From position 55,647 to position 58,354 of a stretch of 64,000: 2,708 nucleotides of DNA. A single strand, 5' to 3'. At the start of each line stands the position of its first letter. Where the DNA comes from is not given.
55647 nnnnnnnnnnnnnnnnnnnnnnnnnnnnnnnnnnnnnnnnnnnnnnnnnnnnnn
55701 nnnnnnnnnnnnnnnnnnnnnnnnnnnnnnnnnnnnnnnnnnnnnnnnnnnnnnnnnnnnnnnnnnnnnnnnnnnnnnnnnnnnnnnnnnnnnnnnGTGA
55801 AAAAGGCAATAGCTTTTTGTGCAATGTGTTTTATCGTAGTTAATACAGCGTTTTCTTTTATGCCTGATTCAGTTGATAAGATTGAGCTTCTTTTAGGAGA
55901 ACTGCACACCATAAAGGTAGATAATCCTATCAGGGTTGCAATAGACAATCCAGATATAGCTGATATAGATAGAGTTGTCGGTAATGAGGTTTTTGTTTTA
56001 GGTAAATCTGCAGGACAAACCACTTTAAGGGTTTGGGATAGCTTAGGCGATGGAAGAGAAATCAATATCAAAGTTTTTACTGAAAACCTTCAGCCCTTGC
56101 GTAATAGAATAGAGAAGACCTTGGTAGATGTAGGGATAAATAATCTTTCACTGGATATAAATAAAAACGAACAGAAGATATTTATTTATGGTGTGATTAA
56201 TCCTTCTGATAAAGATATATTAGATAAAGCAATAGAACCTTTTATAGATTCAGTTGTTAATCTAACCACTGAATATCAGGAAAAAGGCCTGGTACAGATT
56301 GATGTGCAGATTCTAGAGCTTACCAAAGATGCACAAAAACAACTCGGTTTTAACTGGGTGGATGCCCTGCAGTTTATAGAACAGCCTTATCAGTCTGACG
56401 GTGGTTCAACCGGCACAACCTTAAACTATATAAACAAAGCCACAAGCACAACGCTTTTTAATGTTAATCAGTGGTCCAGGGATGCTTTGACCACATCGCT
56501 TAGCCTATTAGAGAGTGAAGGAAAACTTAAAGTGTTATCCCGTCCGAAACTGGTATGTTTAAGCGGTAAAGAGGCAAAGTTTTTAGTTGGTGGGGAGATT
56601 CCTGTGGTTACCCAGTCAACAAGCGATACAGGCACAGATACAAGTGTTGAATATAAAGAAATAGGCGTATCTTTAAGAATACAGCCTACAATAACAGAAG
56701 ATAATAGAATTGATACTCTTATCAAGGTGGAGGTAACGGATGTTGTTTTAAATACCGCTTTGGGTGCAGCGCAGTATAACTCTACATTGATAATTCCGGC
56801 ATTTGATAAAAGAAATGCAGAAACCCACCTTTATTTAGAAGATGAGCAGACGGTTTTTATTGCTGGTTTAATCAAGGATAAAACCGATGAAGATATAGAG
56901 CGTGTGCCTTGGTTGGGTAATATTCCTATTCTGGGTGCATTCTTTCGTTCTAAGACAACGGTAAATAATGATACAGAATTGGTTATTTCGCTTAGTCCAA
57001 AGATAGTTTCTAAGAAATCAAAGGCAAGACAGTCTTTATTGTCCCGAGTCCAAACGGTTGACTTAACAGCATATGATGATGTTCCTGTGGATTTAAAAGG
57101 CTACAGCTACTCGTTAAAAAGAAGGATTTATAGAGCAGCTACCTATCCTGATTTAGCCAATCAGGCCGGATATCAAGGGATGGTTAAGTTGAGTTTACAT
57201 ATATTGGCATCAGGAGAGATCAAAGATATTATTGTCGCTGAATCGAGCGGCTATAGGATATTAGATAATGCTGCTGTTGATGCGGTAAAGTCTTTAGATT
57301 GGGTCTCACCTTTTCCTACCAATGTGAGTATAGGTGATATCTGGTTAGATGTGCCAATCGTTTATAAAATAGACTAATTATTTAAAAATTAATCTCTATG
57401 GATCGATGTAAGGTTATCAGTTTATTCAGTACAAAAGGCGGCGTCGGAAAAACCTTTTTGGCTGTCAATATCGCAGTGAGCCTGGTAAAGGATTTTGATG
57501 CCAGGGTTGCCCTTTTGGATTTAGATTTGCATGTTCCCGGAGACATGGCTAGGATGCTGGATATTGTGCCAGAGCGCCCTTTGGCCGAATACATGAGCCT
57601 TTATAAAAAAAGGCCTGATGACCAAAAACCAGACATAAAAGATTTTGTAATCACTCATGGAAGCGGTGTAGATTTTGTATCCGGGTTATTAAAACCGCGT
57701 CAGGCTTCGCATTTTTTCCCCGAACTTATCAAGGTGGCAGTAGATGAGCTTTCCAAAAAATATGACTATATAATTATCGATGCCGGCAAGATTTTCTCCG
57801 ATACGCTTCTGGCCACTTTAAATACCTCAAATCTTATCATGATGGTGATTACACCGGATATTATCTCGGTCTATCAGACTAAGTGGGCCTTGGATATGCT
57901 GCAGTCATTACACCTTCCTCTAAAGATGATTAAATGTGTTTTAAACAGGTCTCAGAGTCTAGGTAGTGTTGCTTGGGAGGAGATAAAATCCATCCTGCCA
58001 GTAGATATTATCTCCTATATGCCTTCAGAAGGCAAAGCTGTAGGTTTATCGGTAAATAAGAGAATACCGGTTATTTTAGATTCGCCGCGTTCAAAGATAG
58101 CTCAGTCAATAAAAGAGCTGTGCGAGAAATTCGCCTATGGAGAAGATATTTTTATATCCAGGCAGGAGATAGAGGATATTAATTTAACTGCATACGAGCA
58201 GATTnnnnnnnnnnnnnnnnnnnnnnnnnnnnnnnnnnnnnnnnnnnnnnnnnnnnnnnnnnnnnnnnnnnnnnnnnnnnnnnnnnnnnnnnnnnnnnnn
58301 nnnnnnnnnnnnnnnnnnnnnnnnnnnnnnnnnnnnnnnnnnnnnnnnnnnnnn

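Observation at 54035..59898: Tad/Flp pilus machinery with non-canonical fusions: secretin-TonB_C, CpaE-CpaF single polypeptide, and a leading PPIase lipoprotein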

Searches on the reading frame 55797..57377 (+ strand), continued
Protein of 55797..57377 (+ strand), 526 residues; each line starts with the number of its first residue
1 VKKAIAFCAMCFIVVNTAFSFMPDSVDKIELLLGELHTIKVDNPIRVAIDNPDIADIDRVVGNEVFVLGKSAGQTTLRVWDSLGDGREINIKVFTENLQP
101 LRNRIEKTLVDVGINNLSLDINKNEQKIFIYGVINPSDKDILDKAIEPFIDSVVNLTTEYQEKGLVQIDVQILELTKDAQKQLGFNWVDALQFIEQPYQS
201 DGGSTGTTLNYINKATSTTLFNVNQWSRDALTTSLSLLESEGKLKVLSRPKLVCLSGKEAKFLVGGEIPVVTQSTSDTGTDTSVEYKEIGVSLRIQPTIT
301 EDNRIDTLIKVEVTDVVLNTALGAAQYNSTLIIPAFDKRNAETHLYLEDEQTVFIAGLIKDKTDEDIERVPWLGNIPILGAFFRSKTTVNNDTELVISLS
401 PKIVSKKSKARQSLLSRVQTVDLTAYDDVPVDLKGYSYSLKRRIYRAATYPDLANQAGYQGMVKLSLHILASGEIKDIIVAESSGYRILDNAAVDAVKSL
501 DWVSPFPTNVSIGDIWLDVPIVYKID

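Call 23: search_protein_families(library=ncbifam, proteins=[window:55797-57377:+], max_evalue=0.01)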
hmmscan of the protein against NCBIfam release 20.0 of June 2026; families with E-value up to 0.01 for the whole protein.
window:55797-57377:+ (526 aa): 13 families
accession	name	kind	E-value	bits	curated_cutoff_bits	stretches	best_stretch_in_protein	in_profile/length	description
TIGR02517.1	type_II_gspD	equivalog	6.4e-48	163.6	351.35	1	166-411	338-597/600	type II secretion system secretin GspD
TIGR02515.1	IV_pilus_PilQ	subfamily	8.3e-37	127.2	284.35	1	166-405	172-428/428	type IV pilus secretin PilQ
TIGR02519.1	pilus_MshL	equivalog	6.3e-34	117.3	250.2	1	165-404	36-290/290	pilus (MSHA type) biogenesis protein MshL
TIGR02516.1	type_III_yscC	equivalog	5.1e-26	91.2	238.45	1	162-405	232-462/463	type III secretion system outer membrane ring subunit SctC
NF010083.0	PRK13568.1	equivalog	1.8e-24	86.3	554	1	166-405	189-418/419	DNA uptake porin HofQ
NF007851.2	PRK10560.1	exception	2.6e-22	79.2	598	1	165-406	180-411/412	DNA uptake porin HofQ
NF042912.1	Amuc_1098_fam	equivalog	8.9e-19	67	750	2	280-404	655-796/805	Amuc_1098 family type IV pilus outer membrane protein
TIGR01352.1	tonB_Cterm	subfamily_domain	1.5e-14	54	27.1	1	449-525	2-75/76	TonB family protein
NF011873.0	PRK15346.1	equivalog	5.8e-12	45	524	1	161-389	268-479/499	EscC/YscC/HrcC family type III secretion system outer membrane ring protein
TIGR02520.1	pilus_B_mal_scr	equivalog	4e-06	25.7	287.65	1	141-366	256-480/513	PilN family type IVB pilus formation outer membrane protein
NF047760.1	LIC10042_TonB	equivalog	0.0016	18.6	100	1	444-499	81-136/156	LIC_10042 family TonB-like protein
TIGR02794.1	tolA_full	equivalog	0.002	17.4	59.45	1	423-507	275-344/362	cell envelope integrity protein TolA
NF038079.1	TonB_sider_MxcH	equivalog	0.0075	14.4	925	0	447-499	9-60/792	TonB-dependent siderophore myxochelin receptor MxcH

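Call 26: search_solved_structures(query=window:55797-57377:+, max_evalue=0.001)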
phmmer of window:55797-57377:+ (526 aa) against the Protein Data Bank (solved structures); distinct sequences matched with E-value up to 0.001: 23.
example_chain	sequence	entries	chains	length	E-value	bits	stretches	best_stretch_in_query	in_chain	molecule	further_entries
8jvb_A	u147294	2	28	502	2.4e-35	125.6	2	233-410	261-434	Type II and III secretion system protein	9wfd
8odn_A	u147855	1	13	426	5.3e-33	117.8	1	221-406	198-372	RcpA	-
6ve2_A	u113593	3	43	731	4.3e-22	81.8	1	231-407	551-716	Fimbrial assembly protein PilQ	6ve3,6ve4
9x0w_A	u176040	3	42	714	4.4e-22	81.8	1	231-407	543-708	Fimbrial assembly protein PilQ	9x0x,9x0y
6i1x_A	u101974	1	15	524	7.6e-22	81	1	197-416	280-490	Type II secretion system protein D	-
5wln_G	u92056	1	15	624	2.5e-21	79.3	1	164-407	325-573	Type II secretion system protein D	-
6i1y_A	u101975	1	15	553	2.6e-21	79.3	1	232-405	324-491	General secretion pathway protein GspD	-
9k8v_A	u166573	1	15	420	3.1e-21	79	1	233-405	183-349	General secretion pathway protein D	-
5wq8_A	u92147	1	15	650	7.4e-21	77.8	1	233-405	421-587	Type II secretion system protein D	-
5wq9_A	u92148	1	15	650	5.1e-20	75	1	233-405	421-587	Type II secretion system protein D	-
6hcg_A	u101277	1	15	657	5.7e-20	74.8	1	234-414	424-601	Type II secretion system protein D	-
9sh1_A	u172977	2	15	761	4.9e-19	71.8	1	207-405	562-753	Type IV pilus biogenesis and competence protein PilQ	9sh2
4av2_A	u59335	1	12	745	6.3e-19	71.4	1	207-406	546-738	TYPE IV PILUS BIOGENESIS AND COMPETENCE PROTEIN PILQ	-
5w68_A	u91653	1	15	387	9.9e-19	70.7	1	237-405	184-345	Putative type II secretion protein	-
5wq7_A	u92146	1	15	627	1e-18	70.7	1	235-407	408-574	Putative type II secretion system protein D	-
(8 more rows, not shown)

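Call 50: predict_structure(alignment_id=A1)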
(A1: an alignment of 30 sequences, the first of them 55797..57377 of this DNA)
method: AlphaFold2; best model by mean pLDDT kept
length: 526 residues; sequences in the alignment: 30
mean_pLDDT: 73.4   pTM: 0.40
mean pLDDT of the five models: 73.4, 72.7, 71.4, 71.2, 70.2
residues with pLDDT >= 90: 108; 70-90: 266; 50-70: 58; < 50: 94
segments of 3 or more residues with pLDDT < 50: 21-25, 186-225, 359-391, 409-424
pLDDT, mean of each block of 10 residues (from residue 1): 84 78 60 88 90 92 91 90 85 85 90 85 84 80 89 82 75 76 51 30 33 30 50 74 80 85 79 75 79 84 78 69 57 67 74 63 32 35 35 71 66 38 56 85 90 92 93 92 94 93 82 89 87
secondary structure, 60 per line:
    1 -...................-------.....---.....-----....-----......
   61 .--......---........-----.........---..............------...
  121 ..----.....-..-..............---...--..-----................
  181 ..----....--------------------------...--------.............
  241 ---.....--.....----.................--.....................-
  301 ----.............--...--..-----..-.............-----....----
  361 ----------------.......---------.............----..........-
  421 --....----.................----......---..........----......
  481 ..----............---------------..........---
elements in order: H2-20 E28-32 E36-40 E46-49 E55-61 E64-69 E73-80 E86-94 H98-111 E118-122 E127-131 H136-149 E153-155 E165-176 H177-182 H187-190 H228-240 E244-248 E251-255 E260-276 E279-299 E305-317 E335-347 E353-356 H377-383 E393-405 H410-419 H423-426 H431-447 H452-457 E461-470 E475-482 H487-498 E514-523

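Call 53: fold_search(model_id=the predicted structure, library=pdb)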
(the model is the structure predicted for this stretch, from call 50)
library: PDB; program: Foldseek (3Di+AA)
matches with E <= 10: 920; with E <= 0.001: 43
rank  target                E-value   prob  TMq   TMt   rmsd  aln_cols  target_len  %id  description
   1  9wfd_A                1.6e-21  1.00  0.26  0.30  32.5       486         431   19  Cryo-EM structure of the Type II secretion system protein from Acidithiobacillus caldus (released 2025-11-19)
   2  8jvb_A                1.9e-14  1.00  0.25  0.34  35.3       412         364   17  Cryo-EM structure of the Type II secretion system protein from Acidithiobacillus caldus (released 2024-07-03)
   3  5w68_A                4.0e-11  1.00  0.22  0.31  28.5       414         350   18  Type II secretin from Enteropathogenic Escherichia coli - GspD (released 2017-11-15)
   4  5zdh_A                3.9e-10  1.00  0.21  0.22  28.9       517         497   17  CryoEM structure of ETEC Pilotin-Secretin AspS-GspD complex (released 2018-04-18)
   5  6hcg_A                4.6e-10  1.00  0.20  0.18  32.1       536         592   15  Klebsiella pneumoniae type II secretion system outer membrane complex. PulD, PulS and PulC HR domain. (released 2019-11-27)
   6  6pee_A                4.8e-10  1.00  0.21  0.30  28.4       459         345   11  InvG secretin domain beta-barrel from Salmonella SPI-1 injectisome NC-base (released 2019-10-23)
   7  6q14_A                4.8e-10  1.00  0.21  0.22  28.4       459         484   11  Structure of the Salmonella SPI-1 injectisome NC-base (released 2019-10-23)
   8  6q14_B                4.8e-10  1.00  0.21  0.22  28.4       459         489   11  Structure of the Salmonella SPI-1 injectisome NC-base (released 2019-10-23)
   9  9u5s_A                7.1e-10  1.00  0.23  0.25  30.6       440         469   13  The structure of the BfpBG complex in the T4bP system (released 2025-11-05)
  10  8odn_A                1.3e-09  1.00  0.18  0.37  26.1       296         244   22  RcpA-TadD with C13 symmetry from the Pseudomonas aeruginosa Tight Adherence Secretion System (released 2023-09-27)
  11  6i1x_A                5.0e-09  1.00  0.21  0.22  30.7       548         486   15  Aeromonas hydrophila ExeD (released 2019-04-10)
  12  5tcr_A                7.7e-09  1.00  0.24  0.26  28.2       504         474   11  Atomic model of the Salmonella SPI-1 type III secretion injectisome basal body proteins InvG, PrgH, and PrgK (released 2016-12-21)
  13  5wln_A                8.2e-09  1.00  0.21  0.27  26.1       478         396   18  Cryo-EM structure of the T2SS secretin XcpQ from Pseudomonas aeruginosa (released 2017-10-25)
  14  5tcq_A                8.6e-09  1.00  0.23  0.34  28.2       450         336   12  Near-atomic resolution cryo-EM structure of the Salmonella SPI-1 type III secretion injectisome secretin InvG (released 2016-12-21)
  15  5wq7_A                1.3e-08  1.00  0.20  0.22  32.3       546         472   15  CryoEM structure of type II secretion system secretin GspD in E.coli K12 (released 2016-12-28)
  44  9dc4_T                1.2e-03  1.00  0.14  0.77   1.6        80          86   25  Transferrin Binding Protein A in complex with transferrin binding protein B, transferrin and globular domain of TonB (released 2026-03-04)
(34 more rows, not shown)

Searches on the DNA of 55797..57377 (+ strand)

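Call 30: search_rna_families(sources=[L008, L010, L014, L017, L022, L026, L031], threshold=gathering)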
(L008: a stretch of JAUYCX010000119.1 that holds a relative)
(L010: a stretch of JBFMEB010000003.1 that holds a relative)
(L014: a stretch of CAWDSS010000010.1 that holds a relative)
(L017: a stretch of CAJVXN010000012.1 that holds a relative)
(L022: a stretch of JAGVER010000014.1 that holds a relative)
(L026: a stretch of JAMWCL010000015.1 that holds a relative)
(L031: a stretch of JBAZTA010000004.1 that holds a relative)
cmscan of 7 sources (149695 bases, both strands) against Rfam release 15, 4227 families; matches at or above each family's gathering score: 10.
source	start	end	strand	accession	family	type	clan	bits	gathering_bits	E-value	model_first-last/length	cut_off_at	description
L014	7230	7304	+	RF00005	tRNA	Gene; tRNA;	CL00001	59.1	29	7.2e-10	1-71/71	no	tRNA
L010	7965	8039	+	RF00005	tRNA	Gene; tRNA;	CL00001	56.3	29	4.3e-09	1-71/71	no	tRNA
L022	7656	7730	+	RF00005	tRNA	Gene; tRNA;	CL00001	56.2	29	4.5e-09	1-71/71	no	tRNA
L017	5029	5103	+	RF00005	tRNA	Gene; tRNA;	CL00001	53.4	29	2.7e-08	1-71/71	no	tRNA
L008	5102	5176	+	RF00005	tRNA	Gene; tRNA;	CL00001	51.9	29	7.2e-08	1-71/71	no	tRNA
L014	2439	2522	+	RF00005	tRNA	Gene; tRNA;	CL00001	51.3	29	1e-07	1-71/71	no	tRNA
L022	3688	3768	+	RF00005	tRNA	Gene; tRNA;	CL00001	49.4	29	3.5e-07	1-71/71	no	tRNA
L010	18938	19016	+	RF01051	c-di-GMP-I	Cis-reg; riboswitch;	CL00126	45.4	35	2.7e-05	1-87/87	no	c-di-GMP-I riboswitch aptamer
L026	16871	17002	+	RF01051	c-di-GMP-I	Cis-reg; riboswitch;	CL00126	38.3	35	0.0014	1-87/87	no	c-di-GMP-I riboswitch aptamer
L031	16032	16169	+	RF01051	c-di-GMP-I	Cis-reg; riboswitch;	CL00126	37.3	35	0.0026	1-87/87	no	c-di-GMP-I riboswitch aptamer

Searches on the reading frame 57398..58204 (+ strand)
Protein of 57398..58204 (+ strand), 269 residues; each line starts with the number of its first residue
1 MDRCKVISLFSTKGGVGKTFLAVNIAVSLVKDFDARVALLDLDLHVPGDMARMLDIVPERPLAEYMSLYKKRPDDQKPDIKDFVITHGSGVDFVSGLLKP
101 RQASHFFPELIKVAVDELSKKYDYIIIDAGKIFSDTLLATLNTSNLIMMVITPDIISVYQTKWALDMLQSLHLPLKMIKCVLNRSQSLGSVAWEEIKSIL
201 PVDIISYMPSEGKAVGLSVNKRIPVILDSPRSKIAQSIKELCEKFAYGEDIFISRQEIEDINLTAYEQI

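Call 25: search_solved_structures(query=window:57398-58204:+, max_evalue=0.001)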
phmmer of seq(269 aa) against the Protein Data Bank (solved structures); distinct sequences matched with E-value up to 0.001: 20.
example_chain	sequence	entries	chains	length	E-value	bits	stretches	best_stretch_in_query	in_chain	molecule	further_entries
3ea0_A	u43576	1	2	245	9.9e-12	48.1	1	5-239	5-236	ATPase, ParA family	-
1hyq_A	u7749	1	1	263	2e-10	43.8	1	5-248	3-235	CELL DIVISION INHIBITOR (MIND-1)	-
4v03_A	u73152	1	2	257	2.9e-10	43.3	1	5-251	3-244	SITE-DETERMINING PROTEIN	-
4v02_A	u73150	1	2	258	2.4e-09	40.3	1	5-251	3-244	SITE-DETERMINING PROTEIN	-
5j1j_A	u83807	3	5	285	1.3e-08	37.9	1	4-181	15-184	Site-determining protein | Transcriptional antiactivator FleN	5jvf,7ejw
4rz2_A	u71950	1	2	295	4.5e-08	36.1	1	5-246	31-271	Site-determining protein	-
1g3q_A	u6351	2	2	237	1.4e-07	34.5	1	5-244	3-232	CELL DIVISION INHIBITOR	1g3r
8pb9_A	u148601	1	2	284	1.6e-07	34.3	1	4-182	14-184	Antiactivator FleN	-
1ion_A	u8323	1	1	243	1.9e-07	34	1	5-244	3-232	PROBABLE CELL DIVISION INHIBITOR MIND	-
8p53_A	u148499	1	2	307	2e-07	34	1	4-172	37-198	Antiactivator FleN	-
4rz3_A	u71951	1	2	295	5.4e-07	32.5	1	5-246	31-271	Site-determining protein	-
6z0p_A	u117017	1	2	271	1.7e-05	27.6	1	5-136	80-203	BceF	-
6iub_A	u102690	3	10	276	2.5e-05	27.1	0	5-44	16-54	SpoOJ regulator (Soj)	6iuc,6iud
8zkc_A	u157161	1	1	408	4.6e-05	26.2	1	6-175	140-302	Iron-sulfur cluster carrier protein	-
3k9g_A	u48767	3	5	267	5.4e-05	26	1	3-169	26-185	PF-32 protein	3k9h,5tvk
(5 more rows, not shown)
